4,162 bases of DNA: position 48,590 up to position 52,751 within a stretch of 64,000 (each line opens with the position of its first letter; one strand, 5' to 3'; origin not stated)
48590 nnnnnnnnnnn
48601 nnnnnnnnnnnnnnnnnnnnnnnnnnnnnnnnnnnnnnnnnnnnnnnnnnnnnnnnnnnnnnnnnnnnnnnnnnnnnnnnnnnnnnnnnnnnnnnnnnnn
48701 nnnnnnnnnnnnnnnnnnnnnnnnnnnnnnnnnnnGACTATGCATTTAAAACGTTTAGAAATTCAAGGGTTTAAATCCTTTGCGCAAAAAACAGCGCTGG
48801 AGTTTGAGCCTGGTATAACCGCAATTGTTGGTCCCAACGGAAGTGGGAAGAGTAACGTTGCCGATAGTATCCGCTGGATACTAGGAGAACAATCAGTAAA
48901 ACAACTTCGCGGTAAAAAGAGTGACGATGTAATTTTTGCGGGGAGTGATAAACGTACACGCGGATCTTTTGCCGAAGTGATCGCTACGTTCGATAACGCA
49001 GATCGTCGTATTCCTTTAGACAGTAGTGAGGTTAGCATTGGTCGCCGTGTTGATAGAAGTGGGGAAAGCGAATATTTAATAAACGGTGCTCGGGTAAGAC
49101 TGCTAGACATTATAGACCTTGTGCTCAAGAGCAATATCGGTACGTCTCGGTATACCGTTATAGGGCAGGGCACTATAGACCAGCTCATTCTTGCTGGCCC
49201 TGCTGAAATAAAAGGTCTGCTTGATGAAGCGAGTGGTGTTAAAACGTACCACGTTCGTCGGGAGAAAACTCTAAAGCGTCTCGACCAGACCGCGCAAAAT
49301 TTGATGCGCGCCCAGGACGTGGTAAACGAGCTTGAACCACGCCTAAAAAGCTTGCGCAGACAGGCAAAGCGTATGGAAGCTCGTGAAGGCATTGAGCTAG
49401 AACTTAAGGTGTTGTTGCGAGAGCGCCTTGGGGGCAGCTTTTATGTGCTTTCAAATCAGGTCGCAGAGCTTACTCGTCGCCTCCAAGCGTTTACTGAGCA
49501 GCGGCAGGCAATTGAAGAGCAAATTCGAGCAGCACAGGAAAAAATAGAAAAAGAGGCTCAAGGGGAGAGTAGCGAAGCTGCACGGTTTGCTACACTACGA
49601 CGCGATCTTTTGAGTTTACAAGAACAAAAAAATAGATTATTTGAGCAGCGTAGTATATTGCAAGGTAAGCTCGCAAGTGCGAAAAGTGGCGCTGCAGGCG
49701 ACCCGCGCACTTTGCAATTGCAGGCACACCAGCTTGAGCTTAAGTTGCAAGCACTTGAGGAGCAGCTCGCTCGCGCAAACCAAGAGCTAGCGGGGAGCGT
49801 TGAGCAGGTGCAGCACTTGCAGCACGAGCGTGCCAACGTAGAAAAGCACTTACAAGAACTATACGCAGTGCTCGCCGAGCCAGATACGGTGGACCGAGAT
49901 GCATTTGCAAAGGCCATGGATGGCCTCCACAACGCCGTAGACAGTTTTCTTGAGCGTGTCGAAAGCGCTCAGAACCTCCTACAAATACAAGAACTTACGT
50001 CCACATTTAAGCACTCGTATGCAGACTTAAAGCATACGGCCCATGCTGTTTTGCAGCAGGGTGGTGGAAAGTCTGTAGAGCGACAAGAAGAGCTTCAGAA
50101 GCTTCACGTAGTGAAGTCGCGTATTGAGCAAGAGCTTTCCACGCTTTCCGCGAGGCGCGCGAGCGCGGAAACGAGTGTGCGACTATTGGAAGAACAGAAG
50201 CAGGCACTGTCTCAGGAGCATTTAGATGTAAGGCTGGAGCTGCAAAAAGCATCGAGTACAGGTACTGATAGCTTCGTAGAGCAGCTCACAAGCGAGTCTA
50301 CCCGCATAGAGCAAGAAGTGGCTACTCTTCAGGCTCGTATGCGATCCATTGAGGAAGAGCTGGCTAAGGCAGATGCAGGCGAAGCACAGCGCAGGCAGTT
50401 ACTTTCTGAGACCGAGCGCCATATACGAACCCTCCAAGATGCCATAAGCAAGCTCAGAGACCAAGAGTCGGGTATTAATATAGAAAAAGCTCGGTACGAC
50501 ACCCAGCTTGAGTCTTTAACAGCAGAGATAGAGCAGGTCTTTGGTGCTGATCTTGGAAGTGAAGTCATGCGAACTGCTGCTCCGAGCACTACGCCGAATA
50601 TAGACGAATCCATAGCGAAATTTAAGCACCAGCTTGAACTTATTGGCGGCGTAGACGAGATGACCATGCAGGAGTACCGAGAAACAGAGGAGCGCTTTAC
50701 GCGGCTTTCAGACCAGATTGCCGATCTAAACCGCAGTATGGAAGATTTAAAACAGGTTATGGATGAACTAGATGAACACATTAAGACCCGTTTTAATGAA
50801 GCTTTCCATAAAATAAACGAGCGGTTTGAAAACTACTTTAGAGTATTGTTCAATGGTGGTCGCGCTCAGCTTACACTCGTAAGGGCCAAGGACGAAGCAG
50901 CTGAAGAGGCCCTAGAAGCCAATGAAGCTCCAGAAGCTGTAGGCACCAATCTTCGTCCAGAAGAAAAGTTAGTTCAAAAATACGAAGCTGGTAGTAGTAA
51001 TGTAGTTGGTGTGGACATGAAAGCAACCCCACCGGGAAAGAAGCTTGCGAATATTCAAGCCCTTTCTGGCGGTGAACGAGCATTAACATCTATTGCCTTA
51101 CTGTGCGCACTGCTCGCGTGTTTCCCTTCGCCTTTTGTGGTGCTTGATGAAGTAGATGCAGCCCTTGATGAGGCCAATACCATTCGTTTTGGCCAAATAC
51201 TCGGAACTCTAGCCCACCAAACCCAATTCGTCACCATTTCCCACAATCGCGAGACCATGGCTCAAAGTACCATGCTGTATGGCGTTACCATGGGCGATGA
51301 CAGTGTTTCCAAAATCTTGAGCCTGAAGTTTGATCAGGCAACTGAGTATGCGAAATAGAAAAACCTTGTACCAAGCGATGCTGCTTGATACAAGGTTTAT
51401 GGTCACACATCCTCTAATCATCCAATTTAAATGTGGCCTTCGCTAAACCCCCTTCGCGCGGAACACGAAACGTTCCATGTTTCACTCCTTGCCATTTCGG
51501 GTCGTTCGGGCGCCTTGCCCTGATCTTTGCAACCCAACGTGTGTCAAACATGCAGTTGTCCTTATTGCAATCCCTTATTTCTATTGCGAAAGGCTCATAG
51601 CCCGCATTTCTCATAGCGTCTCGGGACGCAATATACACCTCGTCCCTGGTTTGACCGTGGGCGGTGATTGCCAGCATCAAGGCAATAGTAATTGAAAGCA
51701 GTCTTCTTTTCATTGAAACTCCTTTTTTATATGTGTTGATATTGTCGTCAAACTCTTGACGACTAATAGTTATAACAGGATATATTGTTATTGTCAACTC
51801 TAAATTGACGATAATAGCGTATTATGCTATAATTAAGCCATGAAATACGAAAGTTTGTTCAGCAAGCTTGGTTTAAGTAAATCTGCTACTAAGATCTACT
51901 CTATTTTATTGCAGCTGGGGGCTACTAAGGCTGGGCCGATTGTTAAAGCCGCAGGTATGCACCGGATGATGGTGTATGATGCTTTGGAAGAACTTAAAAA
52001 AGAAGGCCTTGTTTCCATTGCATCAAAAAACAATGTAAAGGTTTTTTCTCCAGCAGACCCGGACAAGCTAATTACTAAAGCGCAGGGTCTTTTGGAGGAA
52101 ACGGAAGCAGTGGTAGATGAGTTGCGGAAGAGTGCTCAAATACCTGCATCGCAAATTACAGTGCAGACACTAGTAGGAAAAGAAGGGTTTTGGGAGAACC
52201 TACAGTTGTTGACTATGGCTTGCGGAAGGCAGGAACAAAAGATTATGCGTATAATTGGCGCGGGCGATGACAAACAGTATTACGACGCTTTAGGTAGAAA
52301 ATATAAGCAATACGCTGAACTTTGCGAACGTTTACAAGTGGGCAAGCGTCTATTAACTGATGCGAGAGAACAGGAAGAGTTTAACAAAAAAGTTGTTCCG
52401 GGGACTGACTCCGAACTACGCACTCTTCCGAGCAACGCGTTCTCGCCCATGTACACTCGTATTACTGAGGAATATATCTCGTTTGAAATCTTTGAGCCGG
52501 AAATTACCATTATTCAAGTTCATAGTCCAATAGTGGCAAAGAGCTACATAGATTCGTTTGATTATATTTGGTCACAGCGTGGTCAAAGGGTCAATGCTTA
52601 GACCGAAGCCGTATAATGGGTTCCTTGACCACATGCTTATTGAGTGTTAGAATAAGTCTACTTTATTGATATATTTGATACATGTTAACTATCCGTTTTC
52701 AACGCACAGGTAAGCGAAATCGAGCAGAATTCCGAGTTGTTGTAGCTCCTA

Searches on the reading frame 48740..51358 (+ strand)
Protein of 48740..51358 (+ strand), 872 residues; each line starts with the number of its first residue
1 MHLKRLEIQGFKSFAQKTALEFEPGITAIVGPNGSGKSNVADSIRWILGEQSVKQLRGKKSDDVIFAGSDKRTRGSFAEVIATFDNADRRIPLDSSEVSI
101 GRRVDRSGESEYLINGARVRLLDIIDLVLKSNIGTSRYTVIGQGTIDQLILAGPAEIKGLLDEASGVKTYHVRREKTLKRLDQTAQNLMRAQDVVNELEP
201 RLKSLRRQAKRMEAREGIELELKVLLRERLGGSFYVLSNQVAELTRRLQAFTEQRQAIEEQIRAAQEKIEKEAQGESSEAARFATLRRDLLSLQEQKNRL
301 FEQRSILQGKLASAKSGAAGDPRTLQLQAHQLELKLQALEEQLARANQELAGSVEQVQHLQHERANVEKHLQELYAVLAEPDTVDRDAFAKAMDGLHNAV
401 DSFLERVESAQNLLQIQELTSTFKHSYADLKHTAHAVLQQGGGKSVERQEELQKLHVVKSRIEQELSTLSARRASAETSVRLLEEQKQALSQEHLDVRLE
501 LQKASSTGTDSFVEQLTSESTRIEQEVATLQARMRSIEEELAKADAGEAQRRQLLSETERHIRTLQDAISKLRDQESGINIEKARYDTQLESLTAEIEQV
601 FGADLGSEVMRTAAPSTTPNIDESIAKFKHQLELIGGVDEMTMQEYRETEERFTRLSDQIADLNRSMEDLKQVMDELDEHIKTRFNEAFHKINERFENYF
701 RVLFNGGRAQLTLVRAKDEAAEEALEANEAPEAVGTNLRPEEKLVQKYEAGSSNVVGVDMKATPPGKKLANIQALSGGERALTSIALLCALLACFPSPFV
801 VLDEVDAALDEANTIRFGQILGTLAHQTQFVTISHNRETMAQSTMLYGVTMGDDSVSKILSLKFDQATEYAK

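Call 57: search_protein_families(library=pfam, proteins=[window:48740-51358:+], max_evalue=0.001)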
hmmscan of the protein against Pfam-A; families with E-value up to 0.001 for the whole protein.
window:48740-51358:+ (872 aa): 5 families
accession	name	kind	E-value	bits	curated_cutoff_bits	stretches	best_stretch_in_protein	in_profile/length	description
PF02463.25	SMC_N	-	1.2e-66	224.8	40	1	2-857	1-219/220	RecF/RecN/SMC N terminal domain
PF13476.12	AAA_23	-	5.9e-14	53.6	27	1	5-291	1-177/201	AAA domain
PF13304.12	AAA_21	-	3.7e-11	44.1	27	1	26-93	1-58/304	AAA domain, putative AbiEii toxin, Type IV TA system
PF13175.12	AAA_15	-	1.5e-06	28.5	32.1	0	1-67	1-55/374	AAA ATPase domain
PF13555.12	AAA_29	-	7.8e-05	22.8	27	1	3-48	1-46/61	P-loop containing region of AAA domain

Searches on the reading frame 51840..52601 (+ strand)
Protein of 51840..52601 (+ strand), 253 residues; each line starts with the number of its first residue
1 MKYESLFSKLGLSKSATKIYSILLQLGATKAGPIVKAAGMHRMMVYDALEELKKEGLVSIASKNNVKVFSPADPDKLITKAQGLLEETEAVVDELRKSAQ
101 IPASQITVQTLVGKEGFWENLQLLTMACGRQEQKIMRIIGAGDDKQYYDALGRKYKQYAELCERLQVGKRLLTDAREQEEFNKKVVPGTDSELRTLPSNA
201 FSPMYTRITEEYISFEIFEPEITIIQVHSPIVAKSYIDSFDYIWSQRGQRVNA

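Call 57: search_protein_families(library=pfam, proteins=[window:51840-52601:+], max_evalue=0.001)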
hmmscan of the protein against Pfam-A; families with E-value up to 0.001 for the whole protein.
window:51840-52601:+ (253 aa): 1 family
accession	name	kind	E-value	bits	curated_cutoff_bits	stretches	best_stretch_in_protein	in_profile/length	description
PF01978.25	TrmB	-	2.2e-13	50.3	25.6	1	8-74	2-67/68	Sugar-specific transcriptional regulator TrmB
